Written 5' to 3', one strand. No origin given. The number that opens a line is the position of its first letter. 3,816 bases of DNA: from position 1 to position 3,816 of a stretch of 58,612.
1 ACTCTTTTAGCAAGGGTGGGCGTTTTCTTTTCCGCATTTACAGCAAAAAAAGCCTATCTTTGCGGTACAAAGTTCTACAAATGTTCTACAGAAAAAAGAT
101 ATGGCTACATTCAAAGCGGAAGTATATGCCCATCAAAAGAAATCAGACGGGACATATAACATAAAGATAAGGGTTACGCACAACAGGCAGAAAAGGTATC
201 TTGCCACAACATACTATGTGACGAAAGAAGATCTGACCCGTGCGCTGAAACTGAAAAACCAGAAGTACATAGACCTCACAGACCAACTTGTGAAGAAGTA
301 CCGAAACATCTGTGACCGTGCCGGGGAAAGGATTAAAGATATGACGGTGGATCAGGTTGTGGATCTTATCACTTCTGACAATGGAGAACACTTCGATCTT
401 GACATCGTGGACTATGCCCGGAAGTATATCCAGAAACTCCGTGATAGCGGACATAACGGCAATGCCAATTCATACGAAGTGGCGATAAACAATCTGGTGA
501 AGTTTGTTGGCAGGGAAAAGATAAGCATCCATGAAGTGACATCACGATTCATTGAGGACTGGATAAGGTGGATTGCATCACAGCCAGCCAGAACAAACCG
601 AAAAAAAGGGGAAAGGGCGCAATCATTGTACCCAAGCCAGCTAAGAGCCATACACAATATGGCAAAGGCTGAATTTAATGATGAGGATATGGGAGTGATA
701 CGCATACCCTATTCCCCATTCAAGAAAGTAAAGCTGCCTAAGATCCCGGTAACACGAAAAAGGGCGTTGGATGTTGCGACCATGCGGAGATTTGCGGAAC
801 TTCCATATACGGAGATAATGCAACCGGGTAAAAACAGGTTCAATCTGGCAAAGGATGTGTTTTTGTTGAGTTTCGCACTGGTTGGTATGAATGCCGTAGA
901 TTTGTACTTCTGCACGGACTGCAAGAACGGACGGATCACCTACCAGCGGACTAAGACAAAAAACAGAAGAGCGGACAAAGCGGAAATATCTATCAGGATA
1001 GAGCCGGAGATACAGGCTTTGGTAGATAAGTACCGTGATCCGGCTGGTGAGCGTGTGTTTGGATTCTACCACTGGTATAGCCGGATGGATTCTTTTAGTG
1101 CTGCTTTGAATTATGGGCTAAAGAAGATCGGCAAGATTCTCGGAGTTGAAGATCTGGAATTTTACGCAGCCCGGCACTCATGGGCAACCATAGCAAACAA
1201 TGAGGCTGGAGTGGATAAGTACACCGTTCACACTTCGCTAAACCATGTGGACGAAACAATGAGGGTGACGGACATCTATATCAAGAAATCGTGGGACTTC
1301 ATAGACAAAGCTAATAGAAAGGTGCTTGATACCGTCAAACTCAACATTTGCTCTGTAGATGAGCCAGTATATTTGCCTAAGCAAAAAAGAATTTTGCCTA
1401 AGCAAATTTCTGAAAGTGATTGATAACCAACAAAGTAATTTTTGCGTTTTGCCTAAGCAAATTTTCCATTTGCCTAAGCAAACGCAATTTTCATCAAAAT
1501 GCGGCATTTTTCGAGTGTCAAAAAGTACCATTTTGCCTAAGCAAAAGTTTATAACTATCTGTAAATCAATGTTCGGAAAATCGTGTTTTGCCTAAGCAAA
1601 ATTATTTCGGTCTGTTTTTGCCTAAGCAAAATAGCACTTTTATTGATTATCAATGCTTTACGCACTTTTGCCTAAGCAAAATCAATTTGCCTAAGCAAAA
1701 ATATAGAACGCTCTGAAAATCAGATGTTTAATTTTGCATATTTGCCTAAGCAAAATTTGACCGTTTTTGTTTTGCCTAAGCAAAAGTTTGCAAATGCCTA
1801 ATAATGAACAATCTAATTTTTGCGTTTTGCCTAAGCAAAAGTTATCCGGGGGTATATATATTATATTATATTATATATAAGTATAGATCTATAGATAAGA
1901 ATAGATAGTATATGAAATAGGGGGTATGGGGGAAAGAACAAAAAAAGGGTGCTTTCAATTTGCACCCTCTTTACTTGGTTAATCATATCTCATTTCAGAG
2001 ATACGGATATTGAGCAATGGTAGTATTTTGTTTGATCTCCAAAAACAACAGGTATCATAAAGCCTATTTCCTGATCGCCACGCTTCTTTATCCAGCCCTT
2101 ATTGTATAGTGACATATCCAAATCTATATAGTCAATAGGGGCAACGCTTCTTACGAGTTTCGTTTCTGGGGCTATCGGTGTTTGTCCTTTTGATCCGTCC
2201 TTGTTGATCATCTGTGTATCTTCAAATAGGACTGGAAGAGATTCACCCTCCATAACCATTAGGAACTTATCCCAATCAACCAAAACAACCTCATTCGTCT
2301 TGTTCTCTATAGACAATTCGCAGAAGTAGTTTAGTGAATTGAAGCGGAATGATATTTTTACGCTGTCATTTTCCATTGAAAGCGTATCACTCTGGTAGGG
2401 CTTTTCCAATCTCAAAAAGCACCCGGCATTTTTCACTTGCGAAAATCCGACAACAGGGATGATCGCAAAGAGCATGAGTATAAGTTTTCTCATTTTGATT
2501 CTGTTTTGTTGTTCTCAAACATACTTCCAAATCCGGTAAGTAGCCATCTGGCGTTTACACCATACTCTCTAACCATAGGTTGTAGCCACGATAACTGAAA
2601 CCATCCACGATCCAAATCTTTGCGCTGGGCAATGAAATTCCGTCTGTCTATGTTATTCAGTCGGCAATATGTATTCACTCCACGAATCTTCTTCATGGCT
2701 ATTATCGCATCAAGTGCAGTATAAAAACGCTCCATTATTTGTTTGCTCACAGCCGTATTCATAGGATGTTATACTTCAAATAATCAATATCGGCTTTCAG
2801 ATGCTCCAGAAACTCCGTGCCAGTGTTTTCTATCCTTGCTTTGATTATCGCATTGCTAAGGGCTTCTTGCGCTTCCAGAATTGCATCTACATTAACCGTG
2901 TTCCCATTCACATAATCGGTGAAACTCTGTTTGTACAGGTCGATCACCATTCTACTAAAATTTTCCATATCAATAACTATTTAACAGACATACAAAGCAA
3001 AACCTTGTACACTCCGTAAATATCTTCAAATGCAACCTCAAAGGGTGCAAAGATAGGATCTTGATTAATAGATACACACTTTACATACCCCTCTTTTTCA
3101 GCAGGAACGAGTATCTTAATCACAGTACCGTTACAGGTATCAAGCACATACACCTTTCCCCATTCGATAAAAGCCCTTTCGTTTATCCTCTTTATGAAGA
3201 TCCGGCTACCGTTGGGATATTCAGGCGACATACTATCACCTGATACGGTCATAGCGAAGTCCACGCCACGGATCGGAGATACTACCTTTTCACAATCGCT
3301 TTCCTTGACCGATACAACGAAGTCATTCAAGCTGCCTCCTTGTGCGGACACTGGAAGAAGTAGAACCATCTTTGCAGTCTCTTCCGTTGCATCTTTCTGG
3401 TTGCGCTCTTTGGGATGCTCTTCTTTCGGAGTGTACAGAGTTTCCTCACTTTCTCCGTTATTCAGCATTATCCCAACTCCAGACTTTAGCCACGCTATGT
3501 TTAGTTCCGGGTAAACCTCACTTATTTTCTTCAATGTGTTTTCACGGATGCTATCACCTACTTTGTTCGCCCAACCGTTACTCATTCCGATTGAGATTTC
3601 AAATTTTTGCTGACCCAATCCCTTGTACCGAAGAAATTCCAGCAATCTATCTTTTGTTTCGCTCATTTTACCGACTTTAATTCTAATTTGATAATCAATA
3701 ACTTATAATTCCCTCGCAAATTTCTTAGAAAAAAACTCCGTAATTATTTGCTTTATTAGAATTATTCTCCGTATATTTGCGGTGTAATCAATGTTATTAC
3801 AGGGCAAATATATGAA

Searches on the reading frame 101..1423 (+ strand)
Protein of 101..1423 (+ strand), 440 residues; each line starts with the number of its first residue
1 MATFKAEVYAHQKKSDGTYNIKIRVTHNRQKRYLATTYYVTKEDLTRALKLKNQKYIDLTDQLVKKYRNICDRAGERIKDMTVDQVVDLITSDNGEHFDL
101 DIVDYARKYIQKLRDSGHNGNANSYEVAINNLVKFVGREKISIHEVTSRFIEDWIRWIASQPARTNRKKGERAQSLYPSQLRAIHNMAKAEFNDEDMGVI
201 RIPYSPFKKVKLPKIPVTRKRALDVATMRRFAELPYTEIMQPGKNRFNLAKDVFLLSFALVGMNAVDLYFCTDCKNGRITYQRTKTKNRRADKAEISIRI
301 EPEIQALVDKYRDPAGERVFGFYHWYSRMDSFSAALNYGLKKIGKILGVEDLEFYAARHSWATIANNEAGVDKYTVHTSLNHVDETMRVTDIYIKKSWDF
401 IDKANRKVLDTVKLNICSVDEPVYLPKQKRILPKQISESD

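Call 33: search_protein_families(library=pfam, max_evalue=0.001, proteins=[window:101-1423:+])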
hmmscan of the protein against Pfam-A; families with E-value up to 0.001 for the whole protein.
window:101-1423:+ (440 aa): 2 families
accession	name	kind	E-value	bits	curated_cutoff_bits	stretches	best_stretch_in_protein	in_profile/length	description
PF13102.12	Phage_int_SAM_5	-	3.5e-11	43.8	22.3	1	102-190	2-84/98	Phage integrase SAM-like domain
PF17293.8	Arm-DNA-bind_5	-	1.9e-05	25.6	22.6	1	13-77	8-71/87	Arm DNA-binding domain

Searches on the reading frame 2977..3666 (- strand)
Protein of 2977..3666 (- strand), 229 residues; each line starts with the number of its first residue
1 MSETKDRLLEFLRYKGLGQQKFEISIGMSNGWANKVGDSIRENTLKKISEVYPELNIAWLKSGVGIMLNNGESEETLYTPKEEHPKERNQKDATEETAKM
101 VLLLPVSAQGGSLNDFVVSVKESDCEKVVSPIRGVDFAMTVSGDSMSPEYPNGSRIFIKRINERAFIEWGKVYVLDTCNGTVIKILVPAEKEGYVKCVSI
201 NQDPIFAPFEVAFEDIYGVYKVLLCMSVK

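Call 33: search_protein_families(library=pfam, max_evalue=0.001, proteins=[window:2977-3666:-])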
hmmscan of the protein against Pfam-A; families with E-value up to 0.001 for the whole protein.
window:2977-3666:- (229 aa): 1 family
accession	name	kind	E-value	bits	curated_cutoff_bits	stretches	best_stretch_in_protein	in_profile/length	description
PF00717.28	Peptidase_S24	-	6.9e-08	32.6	23.3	1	133-211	32-103/116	Peptidase S24-like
